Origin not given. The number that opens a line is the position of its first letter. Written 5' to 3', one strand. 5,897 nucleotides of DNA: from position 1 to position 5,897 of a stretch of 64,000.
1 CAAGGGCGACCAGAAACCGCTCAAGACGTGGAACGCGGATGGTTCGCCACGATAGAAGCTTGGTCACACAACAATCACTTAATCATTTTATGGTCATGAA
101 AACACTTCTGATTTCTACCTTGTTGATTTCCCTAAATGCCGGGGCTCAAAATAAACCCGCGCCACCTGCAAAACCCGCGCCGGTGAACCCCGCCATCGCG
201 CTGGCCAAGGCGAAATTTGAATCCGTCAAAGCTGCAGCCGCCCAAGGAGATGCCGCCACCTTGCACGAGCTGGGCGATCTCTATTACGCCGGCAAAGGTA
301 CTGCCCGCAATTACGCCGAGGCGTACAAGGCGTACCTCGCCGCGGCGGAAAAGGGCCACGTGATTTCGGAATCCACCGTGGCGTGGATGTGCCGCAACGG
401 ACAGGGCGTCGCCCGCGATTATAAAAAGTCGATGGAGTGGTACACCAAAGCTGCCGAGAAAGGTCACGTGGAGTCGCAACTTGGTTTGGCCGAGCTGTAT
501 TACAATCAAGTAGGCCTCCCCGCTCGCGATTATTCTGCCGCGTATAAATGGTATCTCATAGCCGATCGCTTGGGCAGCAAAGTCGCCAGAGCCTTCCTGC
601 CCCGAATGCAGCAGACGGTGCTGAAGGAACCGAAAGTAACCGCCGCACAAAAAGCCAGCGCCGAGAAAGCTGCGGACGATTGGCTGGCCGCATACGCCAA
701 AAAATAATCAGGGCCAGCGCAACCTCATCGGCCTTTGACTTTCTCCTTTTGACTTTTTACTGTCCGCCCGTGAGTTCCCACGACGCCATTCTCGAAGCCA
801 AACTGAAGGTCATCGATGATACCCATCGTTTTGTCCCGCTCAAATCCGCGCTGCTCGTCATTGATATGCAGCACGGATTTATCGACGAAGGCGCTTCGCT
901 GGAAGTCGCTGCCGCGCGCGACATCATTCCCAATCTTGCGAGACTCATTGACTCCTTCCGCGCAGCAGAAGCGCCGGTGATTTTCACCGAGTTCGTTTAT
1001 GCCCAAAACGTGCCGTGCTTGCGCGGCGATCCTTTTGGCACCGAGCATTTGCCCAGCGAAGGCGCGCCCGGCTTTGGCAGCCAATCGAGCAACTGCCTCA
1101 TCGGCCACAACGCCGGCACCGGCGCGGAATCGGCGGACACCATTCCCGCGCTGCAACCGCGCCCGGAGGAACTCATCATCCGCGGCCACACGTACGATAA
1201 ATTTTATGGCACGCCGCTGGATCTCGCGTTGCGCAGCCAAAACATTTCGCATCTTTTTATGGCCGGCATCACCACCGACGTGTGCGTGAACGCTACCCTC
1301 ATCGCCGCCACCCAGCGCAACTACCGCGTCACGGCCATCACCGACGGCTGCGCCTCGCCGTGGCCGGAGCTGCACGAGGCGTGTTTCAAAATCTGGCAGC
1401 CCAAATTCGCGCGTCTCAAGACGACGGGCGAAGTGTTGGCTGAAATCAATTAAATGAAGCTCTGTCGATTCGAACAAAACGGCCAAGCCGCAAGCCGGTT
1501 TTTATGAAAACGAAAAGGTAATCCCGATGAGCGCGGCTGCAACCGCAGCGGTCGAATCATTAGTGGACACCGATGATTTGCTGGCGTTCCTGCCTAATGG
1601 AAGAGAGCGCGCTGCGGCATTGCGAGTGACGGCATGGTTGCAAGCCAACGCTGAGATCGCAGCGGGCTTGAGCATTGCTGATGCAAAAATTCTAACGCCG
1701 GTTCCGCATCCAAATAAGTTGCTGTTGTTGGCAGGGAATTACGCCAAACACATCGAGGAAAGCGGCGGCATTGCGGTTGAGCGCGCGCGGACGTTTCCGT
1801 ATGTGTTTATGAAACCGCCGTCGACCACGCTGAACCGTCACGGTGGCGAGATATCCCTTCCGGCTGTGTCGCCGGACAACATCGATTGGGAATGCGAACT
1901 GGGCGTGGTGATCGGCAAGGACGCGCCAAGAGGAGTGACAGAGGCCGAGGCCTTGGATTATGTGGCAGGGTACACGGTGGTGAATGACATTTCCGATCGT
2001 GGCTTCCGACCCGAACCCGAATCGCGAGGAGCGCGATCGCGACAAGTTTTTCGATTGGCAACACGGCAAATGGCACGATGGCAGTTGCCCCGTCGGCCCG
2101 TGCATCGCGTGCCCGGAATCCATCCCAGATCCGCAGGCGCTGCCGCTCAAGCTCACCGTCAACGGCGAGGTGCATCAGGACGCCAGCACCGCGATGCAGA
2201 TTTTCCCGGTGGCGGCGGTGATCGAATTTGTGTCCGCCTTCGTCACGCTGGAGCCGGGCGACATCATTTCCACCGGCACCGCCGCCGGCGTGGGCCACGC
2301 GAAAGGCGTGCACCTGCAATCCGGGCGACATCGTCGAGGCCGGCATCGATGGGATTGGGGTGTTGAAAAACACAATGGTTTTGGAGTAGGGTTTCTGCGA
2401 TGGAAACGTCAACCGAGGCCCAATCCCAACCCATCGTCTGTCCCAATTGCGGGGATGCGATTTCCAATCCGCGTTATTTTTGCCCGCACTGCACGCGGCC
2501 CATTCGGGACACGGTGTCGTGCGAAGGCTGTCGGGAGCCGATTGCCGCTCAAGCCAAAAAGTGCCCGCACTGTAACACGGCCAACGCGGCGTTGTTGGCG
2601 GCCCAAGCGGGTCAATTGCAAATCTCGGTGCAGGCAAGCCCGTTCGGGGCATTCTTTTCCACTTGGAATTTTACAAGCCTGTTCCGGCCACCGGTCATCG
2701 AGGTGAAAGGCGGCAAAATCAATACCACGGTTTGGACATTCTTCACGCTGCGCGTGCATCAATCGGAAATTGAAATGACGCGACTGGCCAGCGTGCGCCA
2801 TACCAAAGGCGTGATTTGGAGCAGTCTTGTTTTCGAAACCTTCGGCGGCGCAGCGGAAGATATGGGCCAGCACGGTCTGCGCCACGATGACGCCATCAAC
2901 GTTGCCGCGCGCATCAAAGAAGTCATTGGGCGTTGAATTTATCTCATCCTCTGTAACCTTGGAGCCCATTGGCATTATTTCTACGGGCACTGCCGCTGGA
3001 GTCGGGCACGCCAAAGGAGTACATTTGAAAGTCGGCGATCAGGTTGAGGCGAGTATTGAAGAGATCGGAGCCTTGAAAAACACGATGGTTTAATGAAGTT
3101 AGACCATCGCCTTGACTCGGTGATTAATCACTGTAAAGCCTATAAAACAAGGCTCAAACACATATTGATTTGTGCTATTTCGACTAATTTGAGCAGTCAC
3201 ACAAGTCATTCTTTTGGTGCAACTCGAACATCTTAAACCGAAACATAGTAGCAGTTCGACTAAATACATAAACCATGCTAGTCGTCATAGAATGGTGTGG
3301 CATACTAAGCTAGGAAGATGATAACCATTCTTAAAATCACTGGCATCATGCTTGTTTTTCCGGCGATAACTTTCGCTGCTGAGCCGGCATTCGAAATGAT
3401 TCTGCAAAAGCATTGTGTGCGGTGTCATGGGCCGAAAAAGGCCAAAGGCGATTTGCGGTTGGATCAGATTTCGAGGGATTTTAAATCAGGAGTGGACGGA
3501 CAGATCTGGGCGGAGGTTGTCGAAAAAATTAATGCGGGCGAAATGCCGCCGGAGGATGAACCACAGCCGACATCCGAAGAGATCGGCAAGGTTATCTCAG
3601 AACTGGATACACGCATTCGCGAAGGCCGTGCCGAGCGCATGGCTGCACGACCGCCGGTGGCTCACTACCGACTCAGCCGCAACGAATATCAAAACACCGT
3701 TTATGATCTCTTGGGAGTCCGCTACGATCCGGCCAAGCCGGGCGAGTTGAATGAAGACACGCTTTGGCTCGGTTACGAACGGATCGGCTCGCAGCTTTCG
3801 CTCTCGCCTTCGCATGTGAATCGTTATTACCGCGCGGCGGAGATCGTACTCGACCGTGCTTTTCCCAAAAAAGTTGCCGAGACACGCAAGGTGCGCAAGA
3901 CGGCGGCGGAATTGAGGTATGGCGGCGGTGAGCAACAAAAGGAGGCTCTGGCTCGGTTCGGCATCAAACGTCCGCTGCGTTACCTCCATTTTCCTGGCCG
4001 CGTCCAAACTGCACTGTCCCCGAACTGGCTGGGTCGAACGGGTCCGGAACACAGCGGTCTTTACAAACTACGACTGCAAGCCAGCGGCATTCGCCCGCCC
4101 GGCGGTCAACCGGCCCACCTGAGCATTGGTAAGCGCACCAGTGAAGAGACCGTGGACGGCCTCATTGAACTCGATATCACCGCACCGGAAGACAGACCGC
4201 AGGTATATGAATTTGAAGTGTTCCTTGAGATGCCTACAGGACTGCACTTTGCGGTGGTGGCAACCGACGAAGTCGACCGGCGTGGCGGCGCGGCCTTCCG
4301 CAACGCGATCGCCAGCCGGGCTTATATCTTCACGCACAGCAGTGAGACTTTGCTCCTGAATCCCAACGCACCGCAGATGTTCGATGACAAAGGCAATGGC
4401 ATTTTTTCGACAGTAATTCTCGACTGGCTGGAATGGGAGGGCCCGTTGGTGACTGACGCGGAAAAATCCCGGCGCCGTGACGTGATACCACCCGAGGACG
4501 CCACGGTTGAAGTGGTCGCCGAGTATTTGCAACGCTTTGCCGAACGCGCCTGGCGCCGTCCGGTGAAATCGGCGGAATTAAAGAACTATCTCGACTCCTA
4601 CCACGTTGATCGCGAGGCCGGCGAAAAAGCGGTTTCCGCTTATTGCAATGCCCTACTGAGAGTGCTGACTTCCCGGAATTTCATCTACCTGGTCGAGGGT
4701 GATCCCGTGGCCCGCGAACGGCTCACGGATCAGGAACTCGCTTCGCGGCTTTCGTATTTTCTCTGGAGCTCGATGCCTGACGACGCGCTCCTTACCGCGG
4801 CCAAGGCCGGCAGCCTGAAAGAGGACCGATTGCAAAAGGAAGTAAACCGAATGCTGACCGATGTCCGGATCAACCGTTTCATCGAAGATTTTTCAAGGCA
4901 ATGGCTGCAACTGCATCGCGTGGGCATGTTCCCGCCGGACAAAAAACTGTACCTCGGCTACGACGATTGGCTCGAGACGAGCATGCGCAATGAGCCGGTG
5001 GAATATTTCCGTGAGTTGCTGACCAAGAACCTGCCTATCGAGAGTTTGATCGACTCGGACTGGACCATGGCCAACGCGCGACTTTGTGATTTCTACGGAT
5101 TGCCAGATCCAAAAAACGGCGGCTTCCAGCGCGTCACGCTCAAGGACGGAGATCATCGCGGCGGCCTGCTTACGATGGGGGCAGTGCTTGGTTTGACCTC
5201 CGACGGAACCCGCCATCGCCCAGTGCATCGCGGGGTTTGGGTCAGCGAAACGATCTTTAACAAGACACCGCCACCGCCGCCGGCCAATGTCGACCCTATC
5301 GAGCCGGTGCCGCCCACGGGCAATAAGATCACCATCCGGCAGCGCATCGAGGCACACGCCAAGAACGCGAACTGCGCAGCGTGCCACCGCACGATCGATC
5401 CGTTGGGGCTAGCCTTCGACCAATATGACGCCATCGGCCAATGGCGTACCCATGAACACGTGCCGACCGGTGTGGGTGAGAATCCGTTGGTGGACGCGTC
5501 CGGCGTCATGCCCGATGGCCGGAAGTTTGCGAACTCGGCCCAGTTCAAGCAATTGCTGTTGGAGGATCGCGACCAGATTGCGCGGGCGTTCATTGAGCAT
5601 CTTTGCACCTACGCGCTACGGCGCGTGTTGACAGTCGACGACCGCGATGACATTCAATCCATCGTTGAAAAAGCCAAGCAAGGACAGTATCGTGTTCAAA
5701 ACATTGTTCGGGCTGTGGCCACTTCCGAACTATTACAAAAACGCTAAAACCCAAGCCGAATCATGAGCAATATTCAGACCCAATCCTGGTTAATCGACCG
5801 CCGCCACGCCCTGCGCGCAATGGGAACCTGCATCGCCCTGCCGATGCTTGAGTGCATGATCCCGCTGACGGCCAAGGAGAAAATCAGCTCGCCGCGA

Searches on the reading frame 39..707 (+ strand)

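Call 21: search_protein_families(library=pfam, proteins=[window:39-707:+])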
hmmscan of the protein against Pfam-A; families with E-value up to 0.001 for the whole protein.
window:39-707:+ (222 aa): 1 family
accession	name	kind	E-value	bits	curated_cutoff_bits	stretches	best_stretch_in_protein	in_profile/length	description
PF08238.18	Sel1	-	3.1e-14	53.3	30.7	2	115-143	8-36/36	Sel1 repeat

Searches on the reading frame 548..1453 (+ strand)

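Call 21: search_protein_families(library=pfam, proteins=[window:548-1453:+])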
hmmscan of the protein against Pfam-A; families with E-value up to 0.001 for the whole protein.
window:548-1453:+ (301 aa): 1 family
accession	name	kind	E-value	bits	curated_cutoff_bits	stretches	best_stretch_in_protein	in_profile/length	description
PF00857.26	Isochorismatase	-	1.5e-38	133.1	27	1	100-293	1-173/175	Isochorismatase domain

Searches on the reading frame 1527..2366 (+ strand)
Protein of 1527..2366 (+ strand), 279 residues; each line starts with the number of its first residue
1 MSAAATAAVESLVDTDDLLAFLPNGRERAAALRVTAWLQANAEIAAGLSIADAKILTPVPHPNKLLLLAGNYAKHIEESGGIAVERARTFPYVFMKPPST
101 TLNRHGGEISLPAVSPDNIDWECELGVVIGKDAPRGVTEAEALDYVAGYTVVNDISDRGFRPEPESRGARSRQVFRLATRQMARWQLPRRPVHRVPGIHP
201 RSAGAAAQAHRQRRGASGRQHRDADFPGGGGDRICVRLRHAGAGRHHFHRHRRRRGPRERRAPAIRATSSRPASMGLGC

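Call 21: search_protein_families(library=pfam, proteins=[window:1527-2366:+])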
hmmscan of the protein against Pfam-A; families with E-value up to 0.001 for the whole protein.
window:1527-2366:+ (279 aa): 1 family
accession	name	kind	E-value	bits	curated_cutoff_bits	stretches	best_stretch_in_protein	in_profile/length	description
PF01557.24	FAA_hydrolase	-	1.1e-21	77.9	23.9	1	69-162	6-100/214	Fumarylacetoacetate (FAA) hydrolase C-terminal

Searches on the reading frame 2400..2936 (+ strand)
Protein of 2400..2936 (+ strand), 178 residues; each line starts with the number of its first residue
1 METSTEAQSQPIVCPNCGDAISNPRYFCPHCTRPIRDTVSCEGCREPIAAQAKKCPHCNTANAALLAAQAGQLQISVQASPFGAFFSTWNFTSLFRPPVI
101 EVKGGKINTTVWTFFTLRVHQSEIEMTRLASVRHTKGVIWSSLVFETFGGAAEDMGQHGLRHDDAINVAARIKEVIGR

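Call 21: search_protein_families(library=pfam, proteins=[window:2400-2936:+])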
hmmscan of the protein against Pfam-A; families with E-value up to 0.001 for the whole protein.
window:2400-2936:+ (178 aa): 1 family
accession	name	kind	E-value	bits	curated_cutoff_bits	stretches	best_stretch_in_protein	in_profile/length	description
PF12773.13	DZR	-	3.5e-06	27.5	27.3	1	14-59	1-45/45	Double zinc ribbon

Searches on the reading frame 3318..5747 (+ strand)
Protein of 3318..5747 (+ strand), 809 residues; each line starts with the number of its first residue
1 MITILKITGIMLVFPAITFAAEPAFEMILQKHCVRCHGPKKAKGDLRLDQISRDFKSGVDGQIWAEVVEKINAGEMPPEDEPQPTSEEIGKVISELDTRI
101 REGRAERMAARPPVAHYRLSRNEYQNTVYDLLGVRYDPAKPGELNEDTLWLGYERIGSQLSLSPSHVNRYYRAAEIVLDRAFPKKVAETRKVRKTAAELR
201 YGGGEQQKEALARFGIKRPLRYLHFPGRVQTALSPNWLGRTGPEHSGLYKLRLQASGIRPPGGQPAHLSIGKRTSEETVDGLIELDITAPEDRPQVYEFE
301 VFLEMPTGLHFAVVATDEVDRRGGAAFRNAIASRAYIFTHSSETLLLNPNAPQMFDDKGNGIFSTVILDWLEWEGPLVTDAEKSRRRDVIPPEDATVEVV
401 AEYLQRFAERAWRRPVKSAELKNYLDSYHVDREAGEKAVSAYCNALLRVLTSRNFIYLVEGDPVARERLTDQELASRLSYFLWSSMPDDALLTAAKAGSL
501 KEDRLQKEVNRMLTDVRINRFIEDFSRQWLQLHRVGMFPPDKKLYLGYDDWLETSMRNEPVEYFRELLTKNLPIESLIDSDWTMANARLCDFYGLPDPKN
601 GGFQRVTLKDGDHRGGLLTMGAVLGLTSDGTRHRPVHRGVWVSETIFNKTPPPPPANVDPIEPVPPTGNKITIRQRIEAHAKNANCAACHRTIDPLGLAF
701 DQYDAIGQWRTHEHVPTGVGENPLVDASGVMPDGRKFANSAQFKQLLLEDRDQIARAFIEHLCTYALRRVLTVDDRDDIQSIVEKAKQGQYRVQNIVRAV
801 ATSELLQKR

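Call 21: search_protein_families(library=pfam, proteins=[window:3318-5747:+])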
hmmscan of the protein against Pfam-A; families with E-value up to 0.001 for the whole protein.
window:3318-5747:+ (809 aa): 7 families
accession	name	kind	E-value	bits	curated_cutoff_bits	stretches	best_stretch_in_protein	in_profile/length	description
PF07631.16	PSD4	-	2.6e-41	141.5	23.3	1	469-595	1-128/128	Protein of unknown function (DUF1592)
PF07627.16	PSCyt3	-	1.2e-32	112.5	27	1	614-713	1-98/98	Protein of unknown function (DUF1588)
PF07624.16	PSD2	-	5.3e-21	74.6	25.8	1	733-805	1-73/74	Protein of unknown function (DUF1585)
PF07637.16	PSD5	-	2.2e-18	66.8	34.2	1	401-460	3-62/62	Protein of unknown function (DUF1595)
PF07626.16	PSD3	-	5.2e-17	62.5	23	1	118-182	2-64/65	Protein of unknown function (DUF1587)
PF07635.16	PSCyt1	-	1.9e-09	38.4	22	1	33-80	1-59/59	Planctomycete cytochrome C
PF13442.11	Cytochrome_CBB3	-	3.7e-07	30.8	27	1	26-93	7-65/68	Cytochrome C oxidase, cbb3-type, subunit III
